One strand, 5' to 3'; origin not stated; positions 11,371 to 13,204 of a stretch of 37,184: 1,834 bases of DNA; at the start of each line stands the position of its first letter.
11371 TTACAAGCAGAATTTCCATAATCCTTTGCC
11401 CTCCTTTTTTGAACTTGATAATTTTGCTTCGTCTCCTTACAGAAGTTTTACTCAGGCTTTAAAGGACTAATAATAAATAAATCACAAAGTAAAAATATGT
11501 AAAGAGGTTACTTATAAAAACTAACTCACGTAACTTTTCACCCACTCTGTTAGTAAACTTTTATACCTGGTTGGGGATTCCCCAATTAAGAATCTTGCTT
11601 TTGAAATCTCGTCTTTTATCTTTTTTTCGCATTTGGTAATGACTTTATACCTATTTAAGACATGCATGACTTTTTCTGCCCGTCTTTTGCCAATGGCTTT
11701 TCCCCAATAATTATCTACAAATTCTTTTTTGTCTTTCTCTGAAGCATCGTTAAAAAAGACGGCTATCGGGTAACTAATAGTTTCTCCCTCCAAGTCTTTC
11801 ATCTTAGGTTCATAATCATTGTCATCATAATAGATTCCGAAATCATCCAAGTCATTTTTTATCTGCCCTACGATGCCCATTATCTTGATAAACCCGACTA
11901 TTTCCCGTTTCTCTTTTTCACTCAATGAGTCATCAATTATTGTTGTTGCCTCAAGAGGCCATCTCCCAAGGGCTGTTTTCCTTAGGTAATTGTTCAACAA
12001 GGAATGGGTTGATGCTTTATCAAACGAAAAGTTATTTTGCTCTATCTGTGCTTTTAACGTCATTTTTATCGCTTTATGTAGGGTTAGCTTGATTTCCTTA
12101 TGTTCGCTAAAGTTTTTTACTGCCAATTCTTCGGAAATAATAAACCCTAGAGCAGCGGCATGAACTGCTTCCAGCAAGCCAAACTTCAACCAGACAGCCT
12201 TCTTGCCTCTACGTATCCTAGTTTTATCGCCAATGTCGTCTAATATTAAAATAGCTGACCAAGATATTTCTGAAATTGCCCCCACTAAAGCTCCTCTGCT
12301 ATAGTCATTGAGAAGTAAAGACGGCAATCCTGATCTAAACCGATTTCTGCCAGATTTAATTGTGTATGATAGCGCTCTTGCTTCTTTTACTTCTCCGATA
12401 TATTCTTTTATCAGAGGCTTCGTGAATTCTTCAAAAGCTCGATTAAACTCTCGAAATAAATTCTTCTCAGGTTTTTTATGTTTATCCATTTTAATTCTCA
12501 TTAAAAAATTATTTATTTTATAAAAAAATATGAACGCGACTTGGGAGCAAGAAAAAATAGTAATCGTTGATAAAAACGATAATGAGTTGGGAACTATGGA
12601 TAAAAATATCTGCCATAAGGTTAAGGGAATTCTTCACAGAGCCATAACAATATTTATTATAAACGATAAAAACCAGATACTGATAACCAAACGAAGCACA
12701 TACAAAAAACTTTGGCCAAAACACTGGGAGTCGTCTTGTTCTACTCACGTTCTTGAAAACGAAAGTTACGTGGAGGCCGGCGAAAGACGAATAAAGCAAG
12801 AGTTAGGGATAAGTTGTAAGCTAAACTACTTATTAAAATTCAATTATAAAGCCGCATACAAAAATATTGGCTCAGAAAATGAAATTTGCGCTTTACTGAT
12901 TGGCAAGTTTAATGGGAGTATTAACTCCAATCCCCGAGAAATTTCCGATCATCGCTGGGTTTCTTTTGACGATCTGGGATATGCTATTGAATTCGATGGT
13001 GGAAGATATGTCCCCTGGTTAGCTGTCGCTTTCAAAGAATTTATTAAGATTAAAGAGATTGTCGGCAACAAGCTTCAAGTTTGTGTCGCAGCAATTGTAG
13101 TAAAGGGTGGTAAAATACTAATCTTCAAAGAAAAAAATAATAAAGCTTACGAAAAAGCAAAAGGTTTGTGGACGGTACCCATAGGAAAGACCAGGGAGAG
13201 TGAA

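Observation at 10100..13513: Compact isoprenoid module: class-B radical SAM + prenyl diphosphate synthase + IDI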

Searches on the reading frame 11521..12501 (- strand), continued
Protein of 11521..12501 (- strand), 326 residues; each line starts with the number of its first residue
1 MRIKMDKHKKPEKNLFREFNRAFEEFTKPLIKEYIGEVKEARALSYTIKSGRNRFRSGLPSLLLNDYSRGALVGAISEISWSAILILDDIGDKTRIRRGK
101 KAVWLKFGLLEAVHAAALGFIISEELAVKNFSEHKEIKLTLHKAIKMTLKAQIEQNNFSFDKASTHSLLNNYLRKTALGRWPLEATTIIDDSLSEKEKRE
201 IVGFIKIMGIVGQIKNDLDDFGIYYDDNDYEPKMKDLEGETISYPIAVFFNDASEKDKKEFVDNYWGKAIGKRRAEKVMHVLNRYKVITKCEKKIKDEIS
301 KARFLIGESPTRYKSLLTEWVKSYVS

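Call 52: fold_search(model_id=the predicted structure, library=pdb)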
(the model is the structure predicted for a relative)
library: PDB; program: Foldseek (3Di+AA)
matches with E <= 10: 718; with E <= 0.001: 486
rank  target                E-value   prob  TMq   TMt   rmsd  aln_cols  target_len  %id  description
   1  5hn9_B                1.1e-08  1.00  0.76  0.70   4.1       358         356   18  Crystal structure of Plasmodium vivax geranylgeranylpyrophosphate synthase complexed with BPH-1186 (released 2016-09-07)
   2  1wy0                  1.2e-08  1.00  0.83  0.82   3.2       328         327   22  Crystal structure of geranylgeranyl pyrophosphate synthetase from Pyrococcus horikoshii Ot3 (released 2006-02-14)
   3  5hn9_D                3.1e-08  1.00  0.77  0.72   4.4       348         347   18  Crystal structure of Plasmodium vivax geranylgeranylpyrophosphate synthase complexed with BPH-1186 (released 2016-09-07)
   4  5hn7_E                3.9e-08  1.00  0.76  0.69   4.2       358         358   18  Crystal structure of Plasmodium vivax geranylgeranylpyrophosphate synthase complexed with BPH-1158 (released 2016-09-07)
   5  6kd7                  4.4e-08  1.00  0.84  0.83   2.7       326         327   18  Crystal structure of geranylgeranyl pyrophosphate synthase (released 2019-09-11)
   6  9imr_A                5.0e-08  1.00  0.80  0.77   3.4       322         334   14  Crystal structure of geranylgeranyl pyrophosphate synthase Rv0562 from Mycobacterium tuberculosis in complex with IPP (released 2025-07-09)
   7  3mzv_B                5.5e-08  1.00  0.84  0.83   2.9       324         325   18  Crystal structure of a decaprenyl diphosphate synthase from Rhodobacter capsulatus (released 2010-06-09)
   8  8a6z_B                6.2e-08  1.00  0.78  0.73   3.8       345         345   14  PcIDS1 in complex with Mn2+ and IPP (released 2023-05-31)
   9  9jsc_A                8.0e-08  1.00  0.79  0.79   3.3       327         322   19  Crystal structure of OsSPS3 complexed with YH24532 (released 2026-04-08)
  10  3ph7_B                8.4e-08  1.00  0.71  0.65   5.8       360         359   19  Crystal structure of Plasmodium vivax putative polyprenyl pyrophosphate synthase in complex with geranylgeranyl diphos (released 2010-11-17)
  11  3mav_A                9.2e-08  1.00  0.75  0.70   4.3       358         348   18  Crystal structure of Plasmodium vivax putative farnesyl pyrophosphate synthase (Pv092040) (released 2010-04-14)
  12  3ldw_D                9.6e-08  1.00  0.79  0.73   3.9       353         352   18  Crystal Structure of Plasmodium vivax geranylgeranylpyrophosphate synthase PVX_092040 with zoledronate and IPP bound (released 2010-11-17)
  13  3ez3_B                9.6e-08  1.00  0.79  0.73   3.9       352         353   18  Crystal Structure of Plasmodium vivax geranylgeranylpyrophosphate synthase PVX_092040 with zoledronate and IPP bound (released 2008-12-02)
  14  3rbm_D                9.6e-08  1.00  0.76  0.69   4.6       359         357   19  Crystal structure of Plasmodium vivax geranylgeranylpyrophosphate synthase complexed with BPH -703 (released 2012-02-29)
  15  3ryw_B                9.6e-08  1.00  0.75  0.69   4.8       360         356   19  Crystal structure of P. vivax geranylgeranyl diphosphate synthase complexed with BPH-811 (released 2012-05-23)
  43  3oyr_B                2.2e-07  1.00  0.85  0.84   2.8       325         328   17  Crystal structure of polyprenyl synthase from Caulobacter crescentus CB15 complexed with calcium and isoprenyl diphosp (released 2010-10-13)
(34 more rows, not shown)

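Call 55: find_homologous_proteins(query=A2, max_evalue=0.001)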
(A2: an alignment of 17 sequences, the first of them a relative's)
Query A2 (17 sequences) (322 aa, profile of the alignment): 31 proteins with E <= 0.001 among 8000 candidates.
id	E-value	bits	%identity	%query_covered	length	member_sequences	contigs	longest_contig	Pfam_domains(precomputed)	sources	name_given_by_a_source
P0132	7.1e-140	484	47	96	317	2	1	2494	PF00348.23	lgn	-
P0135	9.6e-140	483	43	97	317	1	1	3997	PF00348.23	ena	-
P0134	2.1e-139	482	45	95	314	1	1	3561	PF00348.23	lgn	-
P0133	6.5e-138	477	45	96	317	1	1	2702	PF00348.23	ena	-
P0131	9.9e-138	477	45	96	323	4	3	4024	PF00348.23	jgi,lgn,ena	-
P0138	5.4e-136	471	39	98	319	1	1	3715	PF00348.23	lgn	-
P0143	3.7e-134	465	38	95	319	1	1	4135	PF00348.23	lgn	-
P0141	9.4e-134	464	40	87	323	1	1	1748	PF00348.23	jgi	jgi:geranylgeranyl pyrophosphate synthase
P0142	1.9e-133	463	40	86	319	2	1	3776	PF00348.23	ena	-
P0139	6.7e-132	458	37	99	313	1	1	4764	PF00348.23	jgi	-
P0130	4.9e-131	455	46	97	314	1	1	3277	PF00348.23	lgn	-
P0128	2.2e-130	453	100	100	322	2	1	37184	PF00348.23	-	-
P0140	2.8e-130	452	37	99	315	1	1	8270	PF00348.23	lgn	-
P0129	6.0e-130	451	54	99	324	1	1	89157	PF00348.23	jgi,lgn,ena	-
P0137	1.4e-127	443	41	96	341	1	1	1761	PF00348.23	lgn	-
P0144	1.3e-126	440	36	90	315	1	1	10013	PF00348.23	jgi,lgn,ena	-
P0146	7.9e-13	66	24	84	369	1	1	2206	PF00348.23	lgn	-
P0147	1.0e-8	53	33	26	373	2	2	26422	PF00348.23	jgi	jgi:geranylgeranyl pyrophosphate synthase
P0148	6.7e-8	50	33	20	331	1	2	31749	PF00348.23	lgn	-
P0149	7.0e-8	50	33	28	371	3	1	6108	PF00348.23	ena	-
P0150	1.2e-7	49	30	30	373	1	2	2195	PF00348.23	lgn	-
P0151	4.2e-7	47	41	15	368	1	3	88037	PF00348.23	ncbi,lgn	-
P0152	9.9e-7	46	33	24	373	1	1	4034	PF00348.23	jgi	jgi:geranylgeranyl pyrophosphate synthase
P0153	5.3e-6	44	35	18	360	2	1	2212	PF00348.23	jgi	jgi:geranylgeranyl diphosphate synthase type I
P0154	6.5e-6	44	44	13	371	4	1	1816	PF00348.23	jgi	jgi:geranylgeranyl diphosphate synthase, type I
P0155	7.6e-6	43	29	35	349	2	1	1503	PF00348.23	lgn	-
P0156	3.5e-5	41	35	20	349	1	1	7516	PF00348.23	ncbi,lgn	-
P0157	1.1e-4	40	33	21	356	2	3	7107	PF00348.23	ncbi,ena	-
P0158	1.7e-4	39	29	35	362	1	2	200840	PF00348.23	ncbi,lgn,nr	ncbi:MAG TPA: polyprenyl synthetase family protein [Patescibacteria group bacterium]|nr:polyprenyl s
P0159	2.2e-4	39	33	20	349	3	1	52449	PF00348.23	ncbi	ncbi:MAG: polyprenyl synthetase family protein [Candidatus Hodarchaeales archaeon]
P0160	2.9e-4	38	28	56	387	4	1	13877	PF00348.23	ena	-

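Call 70: search_protein_families(library=padloc, proteins=[P0146], max_evalue=0.001)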
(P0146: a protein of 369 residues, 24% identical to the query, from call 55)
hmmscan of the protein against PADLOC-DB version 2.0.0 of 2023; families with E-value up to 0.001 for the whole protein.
P0146 (369 aa): 0 families

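Call 71: find_encoding_contigs(protein=P0146, flank=3000, max_places=2)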
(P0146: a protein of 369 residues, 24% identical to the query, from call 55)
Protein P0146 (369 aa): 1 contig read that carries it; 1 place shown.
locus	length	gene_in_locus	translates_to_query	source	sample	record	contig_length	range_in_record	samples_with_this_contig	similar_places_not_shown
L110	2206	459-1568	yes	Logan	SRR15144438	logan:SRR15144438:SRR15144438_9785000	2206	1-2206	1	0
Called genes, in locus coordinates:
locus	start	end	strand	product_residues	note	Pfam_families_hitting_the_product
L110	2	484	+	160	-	?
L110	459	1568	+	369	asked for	PF00348:polyprenyl_synt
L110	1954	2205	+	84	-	?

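Call 72: search_protein_families(library=pfam, proteins=[L110:2-484:+, L110:1954-2205:+, L015:78-341:+, L015:406-693:+, L015:7969-9033:+], max_evalue=0.01)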
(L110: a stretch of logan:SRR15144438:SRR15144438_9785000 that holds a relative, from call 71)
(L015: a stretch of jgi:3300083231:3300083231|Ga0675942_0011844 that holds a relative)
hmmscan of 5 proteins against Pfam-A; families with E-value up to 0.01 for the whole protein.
L110:2-484:+ (160 aa): 1 family
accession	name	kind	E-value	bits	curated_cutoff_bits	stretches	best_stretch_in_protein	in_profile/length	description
PF20256.3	MoCoBD_2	-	9.3e-12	45.5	27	1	24-90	216-283/283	Molybdopterin cofactor-binding domain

L110:1954-2205:+ (84 aa): 5 families
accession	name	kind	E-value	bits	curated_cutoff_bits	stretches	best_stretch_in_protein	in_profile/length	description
PF00005.33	ABC_tran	-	9.1e-10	39.7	25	1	25-75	1-51/137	ABC transporter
PF13555.12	AAA_29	-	3.6e-05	23.9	27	1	26-53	13-40/61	P-loop containing region of AAA domain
PF13476.12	AAA_23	-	0.001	20.1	27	1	26-53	11-37/201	AAA domain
PF10443.15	RNA12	-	0.0031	16.8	27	1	33-52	15-34/429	RNA12 protein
PF25199.1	nSTAND_NTPase5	-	0.0051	17.1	34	1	35-53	41-59/145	Novel STAND NTPase 5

L015:78-341:+ (87 aa): 0 families

L015:406-693:+ (95 aa): 0 families

L015:7969-9033:+ (354 aa): 0 families

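Call 84: search_protein_families(library=pfam, proteins=[L014:1-435:+, L017:806-1237:+, L017:1-639:-], max_evalue=0.01)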
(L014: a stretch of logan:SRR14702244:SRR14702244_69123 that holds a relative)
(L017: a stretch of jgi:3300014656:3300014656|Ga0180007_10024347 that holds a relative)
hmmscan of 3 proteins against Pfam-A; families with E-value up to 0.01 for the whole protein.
L014:1-435:+ (144 aa): 1 family
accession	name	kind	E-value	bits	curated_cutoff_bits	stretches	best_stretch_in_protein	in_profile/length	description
PF02875.26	Mur_ligase_C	-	2.5e-19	70.8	28.4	1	7-132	11-127/127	Mur ligase, glutamate ligase domain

L017:806-1237:+ (143 aa): 0 families

L017:1-639:- (213 aa): 15 families
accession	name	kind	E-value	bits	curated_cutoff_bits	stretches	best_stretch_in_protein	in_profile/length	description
PF00398.26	RrnaAD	-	5.9e-49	167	24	1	22-206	6-192/263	Ribosomal RNA adenine dimethylase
PF13649.12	Methyltransf_25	-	2.5e-08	35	27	1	50-109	1-61/97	Methyltransferase domain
PF13847.12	Methyltransf_31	-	2.9e-07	30.7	27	1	45-161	2-125/145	Methyltransferase domain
PF02475.24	TRM5-TYW2_MTfase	-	1.5e-06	28.7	28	1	45-112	35-105/164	TRM5/TYW2 methyltransferase domain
PF01135.25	PCMT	-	6e-06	26.6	20.3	1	24-102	50-132/210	Protein-L-isoaspartate(D-aspartate) O-methyltransferase (PCMT)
PF03602.21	Cons_hypoth95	-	1.4e-05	25.3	24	1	49-110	44-108/182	Conserved hypothetical protein 95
PF02390.23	Methyltransf_4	-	1.7e-05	24.8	24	1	48-106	3-63/173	Putative methyltransferase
PF08241.18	Methyltransf_11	-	3.2e-05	24.9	21.2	1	51-106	1-54/95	Methyltransferase domain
PF05185.22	PRMT5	-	0.00035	20.9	22.9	1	53-111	70-134/171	PRMT5 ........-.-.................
PF08242.18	Methyltransf_12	-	0.0013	19.9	30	1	51-105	1-60/98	Methyltransferase domain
PF01189.24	Methyltr_RsmB-F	-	0.0015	18.6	27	1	58-111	23-76/199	16S rRNA methyltransferase RsmB/F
PF13489.12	Methyltransf_23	-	0.0016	18.6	27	1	35-92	9-61/164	Methyltransferase domain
PF05175.20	MTS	-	0.002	18.2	23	1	47-112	32-99/170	Methyltransferase small domain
PF09445.16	Methyltransf_15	-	0.0038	17.3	22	1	49-108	3-63/165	RNA cap guanine-N2 methyltransferase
PF01564.23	Spermine_synth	-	0.0094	15.9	22.9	0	50-113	22-83/186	Spermine/spermidine synthase domain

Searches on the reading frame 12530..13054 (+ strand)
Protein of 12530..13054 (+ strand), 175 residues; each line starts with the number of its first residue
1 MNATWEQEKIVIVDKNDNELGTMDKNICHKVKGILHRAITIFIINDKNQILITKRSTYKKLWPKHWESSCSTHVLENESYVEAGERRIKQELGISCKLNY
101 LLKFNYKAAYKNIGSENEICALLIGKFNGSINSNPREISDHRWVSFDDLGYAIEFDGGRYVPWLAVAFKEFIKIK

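Call 37: search_solved_structures(query=window:12530-13054:+, max_evalue=0.001, show_alignments=2)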
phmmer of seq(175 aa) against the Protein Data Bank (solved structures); distinct sequences matched with E-value up to 0.001: 15.
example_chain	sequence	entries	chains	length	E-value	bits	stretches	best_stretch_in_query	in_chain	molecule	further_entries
3hyq_A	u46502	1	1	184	8.2e-23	84.3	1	6-166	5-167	Isopentenyl-diphosphate Delta-isomerase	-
2dho_A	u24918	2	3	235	2.7e-22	82.6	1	8-167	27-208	Isopentenyl-diphosphate delta-isomerase 1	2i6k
2icj_A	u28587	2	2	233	7e-22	81.2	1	8-167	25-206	Isopentenyl-diphosphate delta isomerase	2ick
2pny_A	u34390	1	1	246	1.6e-20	76.8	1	7-171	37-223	Isopentenyl-diphosphate Delta-isomerase 2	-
1ow2_A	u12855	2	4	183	7e-20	74.7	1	7-166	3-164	ISOPENTENYL-DIPHOSPHATE DELTA-ISOMERASE | ISOPENTENYL DIPHOSPHATE DELTA-ISOMERASE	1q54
1hx3_A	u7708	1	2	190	7.9e-20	74.5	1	7-166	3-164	ISOPENTENYL DIPHOSPHATE DELTA-ISOMERASE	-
1i9a_A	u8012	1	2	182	1.2e-19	73.9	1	7-166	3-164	ISOPENTENYL-DIPHOSPHATE DELTA-ISOMERASE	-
1nfs_A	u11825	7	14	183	1.3e-19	73.9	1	7-166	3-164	ISOPENTENYL-DIPHOSPHATE DELTA-ISOMERASE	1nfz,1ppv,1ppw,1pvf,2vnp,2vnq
1x84_A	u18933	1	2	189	1.4e-19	73.7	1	7-166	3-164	Isopentenyl-diphosphate delta-isomerase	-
1hzt_A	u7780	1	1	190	1.4e-19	73.7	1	7-166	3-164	ISOPENTENYL DIPHOSPHATE DELTA-ISOMERASE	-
2b2k_A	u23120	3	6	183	4.5e-19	72.1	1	7-166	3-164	Isopentenyl-diphosphate delta-isomerase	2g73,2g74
1x83_A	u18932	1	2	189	5e-19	71.9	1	7-166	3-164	Isopentenyl-diphosphate delta-isomerase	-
1r67_A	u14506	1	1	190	1.5e-18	70.4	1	7-166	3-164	Isopentenyl-diphosphate delta-isomerase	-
1q27_A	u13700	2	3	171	0.00025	24.1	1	10-145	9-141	Putative Nudix hydrolase DR0079 | Putative Nudix hydrolase DR_0079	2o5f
4ilq_A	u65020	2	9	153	0.00069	22.6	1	64-149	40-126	CT771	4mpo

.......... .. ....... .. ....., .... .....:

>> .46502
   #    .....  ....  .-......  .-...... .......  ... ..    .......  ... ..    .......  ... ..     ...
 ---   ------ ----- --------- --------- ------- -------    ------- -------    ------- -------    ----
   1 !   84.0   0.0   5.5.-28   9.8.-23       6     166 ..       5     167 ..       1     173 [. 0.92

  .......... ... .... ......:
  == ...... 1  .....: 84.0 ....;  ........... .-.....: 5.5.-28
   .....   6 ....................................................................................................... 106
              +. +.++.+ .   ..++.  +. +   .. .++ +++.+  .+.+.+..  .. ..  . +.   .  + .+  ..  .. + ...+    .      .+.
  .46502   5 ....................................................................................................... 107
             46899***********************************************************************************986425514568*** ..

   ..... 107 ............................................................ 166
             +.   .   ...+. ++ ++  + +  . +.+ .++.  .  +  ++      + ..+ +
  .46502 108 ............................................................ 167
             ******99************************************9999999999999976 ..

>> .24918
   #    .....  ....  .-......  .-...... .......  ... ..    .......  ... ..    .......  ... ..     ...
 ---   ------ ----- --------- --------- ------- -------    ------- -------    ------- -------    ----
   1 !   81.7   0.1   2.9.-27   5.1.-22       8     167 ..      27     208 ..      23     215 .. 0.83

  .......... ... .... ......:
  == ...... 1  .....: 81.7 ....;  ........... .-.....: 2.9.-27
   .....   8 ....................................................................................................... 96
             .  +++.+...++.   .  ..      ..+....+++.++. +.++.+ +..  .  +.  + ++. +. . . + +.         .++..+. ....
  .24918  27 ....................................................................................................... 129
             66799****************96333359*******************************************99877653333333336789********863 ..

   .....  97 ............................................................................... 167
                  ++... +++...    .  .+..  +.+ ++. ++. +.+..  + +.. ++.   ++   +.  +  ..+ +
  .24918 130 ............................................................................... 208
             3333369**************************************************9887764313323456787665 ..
